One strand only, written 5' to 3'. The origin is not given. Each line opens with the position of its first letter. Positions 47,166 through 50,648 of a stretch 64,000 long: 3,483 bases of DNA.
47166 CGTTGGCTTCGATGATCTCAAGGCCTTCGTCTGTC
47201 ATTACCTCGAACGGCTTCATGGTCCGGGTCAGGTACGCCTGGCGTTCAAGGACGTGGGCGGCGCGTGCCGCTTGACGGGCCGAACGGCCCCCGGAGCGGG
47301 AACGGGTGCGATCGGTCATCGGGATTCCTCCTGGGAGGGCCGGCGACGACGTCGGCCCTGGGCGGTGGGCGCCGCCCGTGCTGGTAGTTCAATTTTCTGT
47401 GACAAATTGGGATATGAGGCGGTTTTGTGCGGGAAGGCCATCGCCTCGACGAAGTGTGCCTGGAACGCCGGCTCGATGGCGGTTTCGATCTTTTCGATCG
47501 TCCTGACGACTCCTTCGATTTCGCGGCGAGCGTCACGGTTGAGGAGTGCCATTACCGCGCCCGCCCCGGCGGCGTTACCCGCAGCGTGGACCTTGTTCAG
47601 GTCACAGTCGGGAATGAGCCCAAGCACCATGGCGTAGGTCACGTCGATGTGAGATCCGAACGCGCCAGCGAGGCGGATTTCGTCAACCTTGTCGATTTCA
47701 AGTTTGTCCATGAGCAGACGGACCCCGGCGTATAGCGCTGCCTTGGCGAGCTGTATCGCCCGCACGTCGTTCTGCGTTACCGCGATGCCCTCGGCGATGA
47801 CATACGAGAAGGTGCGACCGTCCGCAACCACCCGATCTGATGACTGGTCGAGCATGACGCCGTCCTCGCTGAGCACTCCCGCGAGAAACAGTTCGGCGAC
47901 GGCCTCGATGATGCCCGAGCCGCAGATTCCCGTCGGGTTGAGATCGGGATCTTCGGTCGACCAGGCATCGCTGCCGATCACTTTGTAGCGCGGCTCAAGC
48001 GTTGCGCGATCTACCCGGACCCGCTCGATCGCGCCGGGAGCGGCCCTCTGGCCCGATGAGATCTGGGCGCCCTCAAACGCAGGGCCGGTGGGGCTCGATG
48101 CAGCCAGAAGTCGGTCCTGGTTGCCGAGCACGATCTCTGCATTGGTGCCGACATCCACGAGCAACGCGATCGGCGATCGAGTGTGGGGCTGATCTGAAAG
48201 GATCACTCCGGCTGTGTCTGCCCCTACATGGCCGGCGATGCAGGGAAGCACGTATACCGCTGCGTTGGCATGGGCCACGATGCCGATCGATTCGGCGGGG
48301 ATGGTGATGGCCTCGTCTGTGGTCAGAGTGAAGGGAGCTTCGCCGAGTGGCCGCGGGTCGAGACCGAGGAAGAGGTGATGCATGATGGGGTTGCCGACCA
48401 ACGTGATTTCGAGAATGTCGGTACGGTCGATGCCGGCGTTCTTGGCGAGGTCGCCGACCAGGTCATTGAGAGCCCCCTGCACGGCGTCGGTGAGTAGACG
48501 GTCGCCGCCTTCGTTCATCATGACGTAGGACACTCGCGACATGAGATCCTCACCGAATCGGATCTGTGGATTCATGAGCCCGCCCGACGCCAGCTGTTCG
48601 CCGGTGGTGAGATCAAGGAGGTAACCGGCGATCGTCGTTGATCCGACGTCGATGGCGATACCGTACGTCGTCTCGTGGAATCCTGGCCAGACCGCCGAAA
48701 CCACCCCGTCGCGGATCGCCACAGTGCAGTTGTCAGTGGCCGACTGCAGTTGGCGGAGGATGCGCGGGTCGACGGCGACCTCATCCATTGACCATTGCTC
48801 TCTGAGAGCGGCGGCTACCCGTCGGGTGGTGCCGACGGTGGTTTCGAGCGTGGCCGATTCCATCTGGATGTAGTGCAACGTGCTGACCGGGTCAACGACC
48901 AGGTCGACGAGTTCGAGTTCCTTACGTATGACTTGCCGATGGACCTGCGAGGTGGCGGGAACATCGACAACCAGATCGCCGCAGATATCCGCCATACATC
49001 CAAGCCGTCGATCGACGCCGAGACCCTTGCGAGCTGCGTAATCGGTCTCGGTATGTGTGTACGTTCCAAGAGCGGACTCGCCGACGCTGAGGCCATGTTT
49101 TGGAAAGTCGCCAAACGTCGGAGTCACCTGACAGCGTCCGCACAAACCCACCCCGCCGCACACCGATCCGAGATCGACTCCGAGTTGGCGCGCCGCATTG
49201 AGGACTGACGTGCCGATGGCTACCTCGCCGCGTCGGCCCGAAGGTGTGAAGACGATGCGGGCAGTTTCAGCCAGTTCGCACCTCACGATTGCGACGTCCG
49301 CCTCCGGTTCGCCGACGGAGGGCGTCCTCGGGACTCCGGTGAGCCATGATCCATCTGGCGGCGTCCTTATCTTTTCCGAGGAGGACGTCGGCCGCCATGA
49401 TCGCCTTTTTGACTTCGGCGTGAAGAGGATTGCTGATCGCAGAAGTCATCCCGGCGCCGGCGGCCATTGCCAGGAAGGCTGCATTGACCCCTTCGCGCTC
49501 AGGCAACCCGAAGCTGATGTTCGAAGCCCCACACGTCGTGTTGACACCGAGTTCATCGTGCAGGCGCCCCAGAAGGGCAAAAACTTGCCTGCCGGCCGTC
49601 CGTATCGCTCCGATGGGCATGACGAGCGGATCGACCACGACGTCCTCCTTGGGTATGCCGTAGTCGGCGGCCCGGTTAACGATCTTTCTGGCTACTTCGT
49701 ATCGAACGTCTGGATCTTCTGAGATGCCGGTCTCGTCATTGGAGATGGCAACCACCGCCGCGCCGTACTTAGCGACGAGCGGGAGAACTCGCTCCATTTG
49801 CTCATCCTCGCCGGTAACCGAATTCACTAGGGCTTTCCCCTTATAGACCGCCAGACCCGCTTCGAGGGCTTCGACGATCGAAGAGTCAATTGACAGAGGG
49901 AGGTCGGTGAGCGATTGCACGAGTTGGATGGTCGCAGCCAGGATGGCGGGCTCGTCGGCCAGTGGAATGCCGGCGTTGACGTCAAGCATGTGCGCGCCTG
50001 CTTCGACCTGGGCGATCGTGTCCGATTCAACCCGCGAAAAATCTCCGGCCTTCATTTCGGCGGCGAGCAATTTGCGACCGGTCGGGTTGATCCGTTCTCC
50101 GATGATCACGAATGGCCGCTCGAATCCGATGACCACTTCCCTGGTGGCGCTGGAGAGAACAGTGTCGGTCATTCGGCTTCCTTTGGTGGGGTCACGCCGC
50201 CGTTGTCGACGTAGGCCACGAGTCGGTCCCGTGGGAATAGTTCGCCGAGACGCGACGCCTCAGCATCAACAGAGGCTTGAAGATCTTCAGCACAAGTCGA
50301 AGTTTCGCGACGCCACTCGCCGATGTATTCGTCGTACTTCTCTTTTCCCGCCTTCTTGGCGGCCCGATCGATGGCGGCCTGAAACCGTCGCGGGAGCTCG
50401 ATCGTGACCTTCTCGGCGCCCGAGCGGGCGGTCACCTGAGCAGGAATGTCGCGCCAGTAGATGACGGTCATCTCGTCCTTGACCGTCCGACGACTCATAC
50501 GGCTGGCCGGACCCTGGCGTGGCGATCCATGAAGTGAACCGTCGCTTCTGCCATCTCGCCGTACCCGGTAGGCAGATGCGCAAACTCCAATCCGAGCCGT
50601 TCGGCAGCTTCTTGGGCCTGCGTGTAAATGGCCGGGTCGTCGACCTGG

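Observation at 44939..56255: Self-contained corrinoid-dependent methylamine/betaine demethylation module wired to a DMG-dehydrogenase-like enzyme and ETF in an actinobacterium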

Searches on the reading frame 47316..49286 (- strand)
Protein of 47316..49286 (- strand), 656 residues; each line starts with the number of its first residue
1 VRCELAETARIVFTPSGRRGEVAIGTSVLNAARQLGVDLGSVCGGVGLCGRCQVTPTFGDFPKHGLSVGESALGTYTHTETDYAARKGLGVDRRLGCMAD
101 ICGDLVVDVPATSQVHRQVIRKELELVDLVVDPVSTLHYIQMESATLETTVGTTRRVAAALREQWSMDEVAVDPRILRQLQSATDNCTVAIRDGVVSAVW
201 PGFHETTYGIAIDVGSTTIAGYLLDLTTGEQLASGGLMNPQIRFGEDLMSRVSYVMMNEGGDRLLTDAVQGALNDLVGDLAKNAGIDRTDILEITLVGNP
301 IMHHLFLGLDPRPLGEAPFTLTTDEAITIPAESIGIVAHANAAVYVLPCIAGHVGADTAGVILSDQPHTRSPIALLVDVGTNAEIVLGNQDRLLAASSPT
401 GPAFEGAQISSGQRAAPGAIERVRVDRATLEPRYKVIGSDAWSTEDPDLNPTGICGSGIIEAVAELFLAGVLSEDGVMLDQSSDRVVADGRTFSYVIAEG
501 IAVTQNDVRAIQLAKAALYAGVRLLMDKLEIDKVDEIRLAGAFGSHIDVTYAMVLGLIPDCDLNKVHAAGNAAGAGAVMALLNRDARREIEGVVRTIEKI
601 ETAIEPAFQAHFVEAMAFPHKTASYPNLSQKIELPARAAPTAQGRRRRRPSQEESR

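Call 4: search_protein_families(library=pfam, proteins=[window:47316-49286:-], max_evalue=0.01)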
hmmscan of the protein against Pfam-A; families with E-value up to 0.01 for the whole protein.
window:47316-49286:- (656 aa): 4 families
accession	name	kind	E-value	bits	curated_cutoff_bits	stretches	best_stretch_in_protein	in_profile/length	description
PF14574.11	RACo_C_ter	-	1e-89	300.5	27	1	373-627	2-259/261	C-terminal domain of RACo the ASKHA domain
PF17651.6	Raco_middle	-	4.4e-50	170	26.8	1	208-366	1-159/163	RACo middle region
PF17650.6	RACo_linker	-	2.6e-10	40.4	26.2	1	129-205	6-85/86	RACo linker region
PF00111.32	Fer2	-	3.5e-05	24.1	21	1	16-55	6-46/77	2Fe-2S iron-sulfur cluster binding domain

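Call 5: search_protein_families(library=ncbifam, proteins=[window:47316-49286:-], max_evalue=0.01)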
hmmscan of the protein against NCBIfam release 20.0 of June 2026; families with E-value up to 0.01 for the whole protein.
window:47316-49286:- (656 aa): 5 families
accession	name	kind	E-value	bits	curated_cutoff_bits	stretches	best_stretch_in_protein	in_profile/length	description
NF040756.1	corr_regen_AcsV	exception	6.5e-109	365.1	800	1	11-622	2-627/632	corrinoid activation/regeneration protein AcsV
TIGR04270.1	Rama_corrin_act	subfamily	9.8e-31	106.7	500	1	208-618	1-416/534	methylamine methyltransferase corrinoid protein reductive activase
NF058606.1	GlBtMonoRdsGbcB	equivalog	2.4e-05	23.4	500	1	5-61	274-329/362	glycine betaine monooxygenase reductase subunit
TIGR02007.1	fdx_isc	equivalog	5.8e-05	23.2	132.1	1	13-115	11-105/110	ISC system 2Fe-2S type ferredoxin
TIGR01941.1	nqrF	equivalog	0.0036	16.3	295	1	19-109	43-120/405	NADH:ubiquinone reductase (Na(+)-transporting) subunit F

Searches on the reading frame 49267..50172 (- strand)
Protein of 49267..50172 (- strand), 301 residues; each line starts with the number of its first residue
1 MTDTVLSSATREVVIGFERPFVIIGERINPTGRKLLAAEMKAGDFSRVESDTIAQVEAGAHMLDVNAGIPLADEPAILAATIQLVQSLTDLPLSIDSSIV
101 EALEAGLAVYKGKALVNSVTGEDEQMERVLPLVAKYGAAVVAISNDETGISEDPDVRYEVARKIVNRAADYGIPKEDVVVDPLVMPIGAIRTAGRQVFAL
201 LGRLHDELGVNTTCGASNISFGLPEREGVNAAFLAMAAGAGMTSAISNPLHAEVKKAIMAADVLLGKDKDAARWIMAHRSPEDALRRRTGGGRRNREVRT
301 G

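Call 4: search_protein_families(library=pfam, proteins=[window:49267-50172:-], max_evalue=0.01)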
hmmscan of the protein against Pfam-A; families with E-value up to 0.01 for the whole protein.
window:49267-50172:- (301 aa): 2 families
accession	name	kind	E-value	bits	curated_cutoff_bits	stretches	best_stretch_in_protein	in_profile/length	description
PF00809.28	Pterin_bind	-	7.5e-28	98.2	25.5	1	25-246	1-242/244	Pterin binding enzyme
PF03599.22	CdhD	-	4.4e-06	26.1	24.8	1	63-188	70-182/387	CO dehydrogenase/acetyl-CoA synthase delta subunit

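Call 5: search_protein_families(library=ncbifam, proteins=[window:49267-50172:-], max_evalue=0.01)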
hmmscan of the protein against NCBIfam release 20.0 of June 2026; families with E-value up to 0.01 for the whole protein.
window:49267-50172:- (301 aa): 6 families
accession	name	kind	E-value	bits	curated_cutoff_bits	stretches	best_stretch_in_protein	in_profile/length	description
NF005719.0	PRK07535.1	domain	1.4e-105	352.2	259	1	21-281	1-261/268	methyltetrahydrofolate:corrinoid/iron-sulfur protein methyltransferase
TIGR02082.1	metH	equivalog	1.7e-40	138.6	1010.85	1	5-258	327-595/1182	methionine synthase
NF040758.1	CODH_ACS_meth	exception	2.2e-39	135.4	370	1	21-267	4-251/261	carbon monoxide dehydrogenase/acetyl-CoA synthase methytransferase subunit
NF007024.0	PRK09490.1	equivalog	3.5e-29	101.3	1497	1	10-272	349-632/1234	methionine synthase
TIGR01496.1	DHPS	equivalog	8.8e-06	25.5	162.6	1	69-182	54-172/258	dihydropteroate synthase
NF002142.0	PRK00979.1-1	subfamily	4.5e-05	22.6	287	1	41-219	43-220/306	tetrahydromethanopterin S-methyltransferase subunit H family protein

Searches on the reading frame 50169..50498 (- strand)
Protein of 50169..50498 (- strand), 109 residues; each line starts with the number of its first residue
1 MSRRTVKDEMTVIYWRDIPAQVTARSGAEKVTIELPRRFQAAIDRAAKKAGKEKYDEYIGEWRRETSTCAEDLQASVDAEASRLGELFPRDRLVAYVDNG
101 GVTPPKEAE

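Call 65: find_homologous_proteins(query=window:50169-50498:-, max_evalue=0.00001)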
Query window:50169-50498:- (109 aa): 357 proteins with E <= 0.00001 among 375 candidates; the best 120 are listed.
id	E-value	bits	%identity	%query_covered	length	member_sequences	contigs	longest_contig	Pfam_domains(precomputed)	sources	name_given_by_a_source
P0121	3.6e-63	228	98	100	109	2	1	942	PF13769.12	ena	-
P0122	6.4e-55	202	84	100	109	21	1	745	PF13769.12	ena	-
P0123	1.4e-50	188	80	99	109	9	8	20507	PF13769.12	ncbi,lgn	-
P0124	2.9e-47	177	76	96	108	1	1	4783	PF13769.12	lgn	-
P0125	7.9e-41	157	70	96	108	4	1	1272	PF13769.12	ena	-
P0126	3.2e-40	155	68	96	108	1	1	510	PF13769.12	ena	-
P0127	1.6e-39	152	68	97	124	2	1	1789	PF13769.12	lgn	-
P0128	2.1e-30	123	61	91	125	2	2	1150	PF13769.12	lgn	-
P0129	2.5e-29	120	56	88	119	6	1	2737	PF13769.12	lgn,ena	-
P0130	2.5e-28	116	57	88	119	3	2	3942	PF13769.12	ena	-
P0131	3.4e-28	116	56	88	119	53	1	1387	PF13769.12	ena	-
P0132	9.5e-28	115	61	85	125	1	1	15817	PF13769.12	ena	-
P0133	1.2e-27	114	59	87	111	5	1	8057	PF13769.12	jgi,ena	-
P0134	1.4e-27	114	56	91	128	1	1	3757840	PF13769.12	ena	-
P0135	1.6e-27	114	61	85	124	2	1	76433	PF13769.12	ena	-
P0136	3.2e-27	113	60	87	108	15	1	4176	PF13769.12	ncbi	-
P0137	3.5e-27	113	56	93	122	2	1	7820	PF13769.12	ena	-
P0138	4.4e-27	112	59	84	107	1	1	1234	PF13769.12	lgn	-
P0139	4.6e-27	112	59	84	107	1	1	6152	PF13769.12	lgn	-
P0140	6.1e-27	112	52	98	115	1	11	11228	PF13769.12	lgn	-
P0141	9.6e-27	111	54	94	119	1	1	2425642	PF13769.12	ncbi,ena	-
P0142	1.3e-26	111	56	87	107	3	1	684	PF13769.12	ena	-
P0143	1.6e-26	111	59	85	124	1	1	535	PF13769.12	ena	-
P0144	1.6e-26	111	53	100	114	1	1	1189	PF13769.12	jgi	-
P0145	4.3e-26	109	56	88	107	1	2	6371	PF13769.12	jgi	jgi:hypothetical protein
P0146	5.3e-26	109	54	95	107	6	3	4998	PF13769.12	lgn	-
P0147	6.1e-26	109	55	93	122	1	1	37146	PF13769.12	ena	-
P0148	6.7e-26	109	58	88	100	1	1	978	PF13769.12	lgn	-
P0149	6.8e-26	109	58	95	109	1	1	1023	PF13769.12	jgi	jgi:hypothetical protein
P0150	7.7e-26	108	57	85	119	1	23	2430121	PF13769.12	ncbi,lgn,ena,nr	ncbi:MAG: virulence factor [bacterium]|nr:virulence factor [bacterium] MXX63757.1 hypothetical prote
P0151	8.5e-26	108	54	93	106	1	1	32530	PF13769.12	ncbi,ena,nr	ncbi:MAG: virulence factor [Acidimicrobiia bacterium]|nr:virulence factor [Acidimicrobiia bacterium]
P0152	8.9e-26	108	58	88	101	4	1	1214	PF13769.12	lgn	-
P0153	1.1e-25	108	57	92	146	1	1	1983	PF13769.12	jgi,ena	jgi:hypothetical protein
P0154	1.4e-25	108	54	92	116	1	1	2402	PF13769.12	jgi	-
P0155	2.2e-25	107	55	93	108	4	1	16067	PF13769.12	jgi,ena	-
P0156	3.0e-25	107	53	94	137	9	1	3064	PF13769.12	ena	-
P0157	5.0e-25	106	55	91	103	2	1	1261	PF13769.12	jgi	jgi:hypothetical protein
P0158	5.2e-25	106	53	94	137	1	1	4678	PF13769.12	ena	-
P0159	7.6e-25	105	53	92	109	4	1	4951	PF13769.12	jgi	-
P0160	1.0e-24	105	54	91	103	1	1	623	PF13769.12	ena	-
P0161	1.2e-24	105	56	95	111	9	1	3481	PF13769.12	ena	-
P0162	1.4e-24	104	57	87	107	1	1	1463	PF13769.12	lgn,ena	-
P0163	1.9e-24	104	55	91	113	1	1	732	PF13769.12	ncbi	-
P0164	2.8e-24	103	51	92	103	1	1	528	PF13769.12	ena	-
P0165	3.1e-24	103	53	95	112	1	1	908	PF13769.12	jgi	-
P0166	3.4e-24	103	53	92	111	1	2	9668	PF13769.12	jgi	jgi:hypothetical protein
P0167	3.6e-24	103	56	95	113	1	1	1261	PF13769.12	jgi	jgi:hypothetical protein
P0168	3.9e-24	103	58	85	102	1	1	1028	PF13769.12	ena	-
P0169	4.0e-24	103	54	92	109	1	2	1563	PF13769.12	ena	-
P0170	4.8e-24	103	53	92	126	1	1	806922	PF13769.12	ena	-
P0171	6.0e-24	102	55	93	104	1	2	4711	PF13769.12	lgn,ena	-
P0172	6.4e-24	102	54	87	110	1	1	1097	PF13769.12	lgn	-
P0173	6.6e-24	102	55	86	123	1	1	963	PF13769.12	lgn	-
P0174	7.3e-24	102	53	87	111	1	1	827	PF13769.12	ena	-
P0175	8.8e-24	102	52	86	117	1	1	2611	PF13769.12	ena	-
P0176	9.6e-24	102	53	86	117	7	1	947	PF13769.12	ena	-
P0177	1.1e-23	102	55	88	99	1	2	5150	PF13769.12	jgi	jgi:hypothetical protein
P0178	1.1e-23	102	54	91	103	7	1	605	PF13769.12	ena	-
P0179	1.1e-23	102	56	85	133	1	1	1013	PF13769.12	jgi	jgi:hypothetical protein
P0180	1.2e-23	101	54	95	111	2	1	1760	PF13769.12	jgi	-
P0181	1.3e-23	101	56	88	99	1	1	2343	PF13769.12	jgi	jgi:hypothetical protein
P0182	1.9e-23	101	57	85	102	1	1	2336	PF13769.12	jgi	-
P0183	1.9e-23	101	51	91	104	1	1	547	PF13769.12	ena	-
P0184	2.0e-23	101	56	85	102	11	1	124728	PF13769.12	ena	-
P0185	2.1e-23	101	52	98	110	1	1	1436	PF13769.12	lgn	-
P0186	2.6e-23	100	53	91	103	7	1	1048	PF13769.12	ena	-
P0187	2.7e-23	100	49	89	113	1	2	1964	PF13769.12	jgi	jgi:hypothetical protein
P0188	2.8e-23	100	51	93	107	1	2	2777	PF13769.12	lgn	-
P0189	3.1e-23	100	56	95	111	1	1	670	PF13769.12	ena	-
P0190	3.5e-23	100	54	95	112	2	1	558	PF13769.12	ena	-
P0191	3.9e-23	100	54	88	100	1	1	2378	PF13769.12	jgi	jgi:hypothetical protein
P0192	4.3e-23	100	54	89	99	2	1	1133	PF13769.12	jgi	jgi:hypothetical protein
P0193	4.6e-23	100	54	91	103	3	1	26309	PF13769.12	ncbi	-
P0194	5.1e-23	99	55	93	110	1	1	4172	PF13769.12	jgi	jgi:hypothetical protein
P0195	5.5e-23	99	53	88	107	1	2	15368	PF13769.12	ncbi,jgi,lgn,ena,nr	ncbi:MAG: virulence factor [Acidimicrobiia bacterium]|nr:virulence factor [Acidimicrobiia bacterium]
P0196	6.0e-23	99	54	88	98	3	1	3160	PF13769.12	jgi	jgi:hypothetical protein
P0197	6.1e-23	99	54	86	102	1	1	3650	PF13769.12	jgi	jgi:hypothetical protein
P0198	6.4e-23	99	57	85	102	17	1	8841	PF13769.12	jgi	jgi:hypothetical protein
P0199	6.4e-23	99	55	95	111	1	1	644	PF13769.12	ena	-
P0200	6.6e-23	99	57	82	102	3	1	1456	PF13769.12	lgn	-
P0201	6.6e-23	99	53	91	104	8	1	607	PF13769.12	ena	-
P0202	7.2e-23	99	53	95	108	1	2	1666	PF13769.12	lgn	-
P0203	8.3e-23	99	78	55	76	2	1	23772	PF13769.12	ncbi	-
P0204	8.4e-23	99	52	92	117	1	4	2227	PF13769.12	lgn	-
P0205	8.7e-23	99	53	92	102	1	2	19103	PF13769.12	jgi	jgi:Virulence factor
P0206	9.2e-23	99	53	91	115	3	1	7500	PF13769.12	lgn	-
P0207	9.3e-23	99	53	87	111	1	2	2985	PF13769.12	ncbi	-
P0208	9.7e-23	99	54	95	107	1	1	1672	PF13769.12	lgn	-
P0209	1.0e-22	98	55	85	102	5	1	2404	PF13769.12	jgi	jgi:Virulence factor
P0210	1.1e-22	98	49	93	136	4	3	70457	PF13769.12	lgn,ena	-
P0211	1.1e-22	98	53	92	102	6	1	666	PF13769.12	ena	-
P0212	1.5e-22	98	52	95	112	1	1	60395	PF13769.12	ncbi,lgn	-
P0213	1.5e-22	98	57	84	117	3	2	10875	PF13769.12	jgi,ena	jgi:hypothetical protein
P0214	1.6e-22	98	53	89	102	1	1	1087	PF13769.12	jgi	jgi:hypothetical protein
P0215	1.6e-22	98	55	85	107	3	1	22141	PF13769.12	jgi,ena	-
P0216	1.7e-22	98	56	85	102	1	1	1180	PF13769.12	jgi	jgi:hypothetical protein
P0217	1.9e-22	98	54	92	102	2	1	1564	PF13769.12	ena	-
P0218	2.0e-22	98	55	91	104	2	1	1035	PF13769.12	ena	-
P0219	2.1e-22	97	55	98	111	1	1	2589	PF13769.12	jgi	jgi:hypothetical protein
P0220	2.5e-22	97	55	84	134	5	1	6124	PF13769.12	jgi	jgi:hypothetical protein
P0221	2.5e-22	97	53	90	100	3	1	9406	PF13769.12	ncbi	ncbi:MAG: virulence factor [Gaiellaceae bacterium]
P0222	2.6e-22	97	54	85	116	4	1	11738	PF13769.12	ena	-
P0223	2.9e-22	97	53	92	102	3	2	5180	PF13769.12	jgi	jgi:hypothetical protein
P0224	3.2e-22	97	53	95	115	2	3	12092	PF13769.12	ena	-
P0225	3.6e-22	97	49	91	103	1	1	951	PF13769.12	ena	-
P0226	4.3e-22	96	56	85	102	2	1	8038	PF13769.12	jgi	jgi:hypothetical protein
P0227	4.5e-22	96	56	85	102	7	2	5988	PF13769.12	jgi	jgi:Virulence factor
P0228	5.0e-22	96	51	95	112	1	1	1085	PF13769.12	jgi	jgi:hypothetical protein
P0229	5.1e-22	96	55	92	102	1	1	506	PF13769.12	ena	-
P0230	5.5e-22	96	52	95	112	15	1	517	PF13769.12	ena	-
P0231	6.5e-22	96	54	85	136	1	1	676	PF13769.12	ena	-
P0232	6.9e-22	96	52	86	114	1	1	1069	PF13769.12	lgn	-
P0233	6.9e-22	96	51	91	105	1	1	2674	PF13769.12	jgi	jgi:hypothetical protein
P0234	7.1e-22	96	55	85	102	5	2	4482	PF13769.12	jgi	jgi:Virulence factor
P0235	7.7e-22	96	55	89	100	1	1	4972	PF13769.12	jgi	jgi:hypothetical protein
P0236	7.7e-22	96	52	88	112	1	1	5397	PF13769.12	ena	-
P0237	8.2e-22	96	55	85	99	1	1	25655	PF13769.12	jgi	-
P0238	8.4e-22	96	59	78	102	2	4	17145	PF13769.12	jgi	jgi:hypothetical protein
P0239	8.5e-22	95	51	86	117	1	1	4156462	PF13769.12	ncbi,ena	-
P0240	1.0e-21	95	61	68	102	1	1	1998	PF13769.12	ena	-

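Call 71: predict_structure(alignment_id=A1)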
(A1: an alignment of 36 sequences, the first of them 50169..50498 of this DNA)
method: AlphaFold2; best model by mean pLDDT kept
length: 109 residues; sequences in the alignment: 36
mean_pLDDT: 84.1   pTM: 0.71
mean pLDDT of the five models: 84.1, 83.4, 83.4, 83.2, 80.8
residues with pLDDT >= 90: 45; 70-90: 53; 50-70: 6; < 50: 5
segments of 3 or more residues with pLDDT < 50: 107-109
pLDDT, mean of each block of 10 residues (from residue 1): 64 92 90 92 90 77 89 89 90 89 63
secondary structure, 60 per line:
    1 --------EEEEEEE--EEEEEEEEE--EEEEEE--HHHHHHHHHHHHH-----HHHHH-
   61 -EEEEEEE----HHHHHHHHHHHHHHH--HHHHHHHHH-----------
elements in order: E9-15 E18-26 E29-34 H37-49 H55-59 E62-68 H73-87 H90-98

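Call 73: fold_search(model_id=the predicted structure, library=pdb)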
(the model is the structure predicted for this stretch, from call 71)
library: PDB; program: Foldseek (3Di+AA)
matches with E <= 10: 438; with E <= 0.001: 0
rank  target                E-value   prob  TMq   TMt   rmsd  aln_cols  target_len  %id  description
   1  3r5x_D                4.3e-03  0.77  0.26  0.12  12.4       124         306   13  Crystal Structure of D-alanine--D-Alanine Ligase from Bacillus anthracis complexed with ATP (released 2011-04-06)
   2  3r23_A                1.0e-02  0.69  0.27  0.13  12.1       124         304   14  Crystal Structure of D-alanine--D-Alanine Ligase from Bacillus anthracis (released 2011-03-30)
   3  3r5x_A                1.3e-02  0.51  0.25  0.12  12.2       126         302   13  Crystal Structure of D-alanine--D-Alanine Ligase from Bacillus anthracis complexed with ATP (released 2011-04-06)
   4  3r5x_C                2.1e-02  0.72  0.30  0.13  12.2       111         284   14  Crystal Structure of D-alanine--D-Alanine Ligase from Bacillus anthracis complexed with ATP (released 2011-04-06)
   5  3r5x_B                2.4e-02  0.51  0.27  0.13  12.1       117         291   15  Crystal Structure of D-alanine--D-Alanine Ligase from Bacillus anthracis complexed with ATP (released 2011-04-06)
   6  8evv_C                3.9e-02  0.60  0.30  0.13  12.1       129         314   14  Apo form of DdlA from Pseudomonas aeruginosa PAO1 (released 2023-08-30)
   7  3r23_B                4.7e-02  0.41  0.27  0.13  12.2       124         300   14  Crystal Structure of D-alanine--D-Alanine Ligase from Bacillus anthracis (released 2011-03-30)
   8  8evv_A                1.1e-01  0.28  0.27  0.12  12.2       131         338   13  Apo form of DdlA from Pseudomonas aeruginosa PAO1 (released 2023-08-30)
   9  3v4z_A                1.2e-01  0.25  0.26  0.12  11.7       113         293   14  D-alanine--D-alanine ligase from Yersinia pestis (released 2011-12-28)
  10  8evv_D                1.7e-01  0.28  0.28  0.13  12.0       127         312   14  Apo form of DdlA from Pseudomonas aeruginosa PAO1 (released 2023-08-30)
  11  8evx_B                1.8e-01  0.25  0.28  0.13  11.6       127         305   13  DdlA from Pseudomonas aeruginosa PAO1 in complex with ADP and phosphorylated D-cycloserine (released 2023-08-30)
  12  4zqi_A                1.8e-01  0.20  0.25  0.12  11.9       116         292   15  Crystal structure of Apo D-alanine-D-alanine ligase(DDL) from Yersinia pestis (released 2016-01-13)
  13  5c1o_A                2.1e-01  0.18  0.25  0.11  12.2       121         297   14  Crystal structure of AMP-PNP complexed D-alanine-D-alanine ligase(DDL) from Yersinia pestis (released 2016-03-02)
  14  7drn_D                2.3e-01  0.25  0.29  0.12  11.7       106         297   18  Structure of ATP-grasp ligase PsnB complexed with precursor peptide PsnA2 and AMPPNP (released 2021-09-08)
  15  2dln                  2.4e-01  0.16  0.25  0.11  12.7       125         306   14  VANCOMYCIN RESISTANCE: STRUCTURE OF D-ALANINE:D-ALANINE LIGASE AT 2.3 ANGSTROMS RESOLUTION (released 1995-11-01)
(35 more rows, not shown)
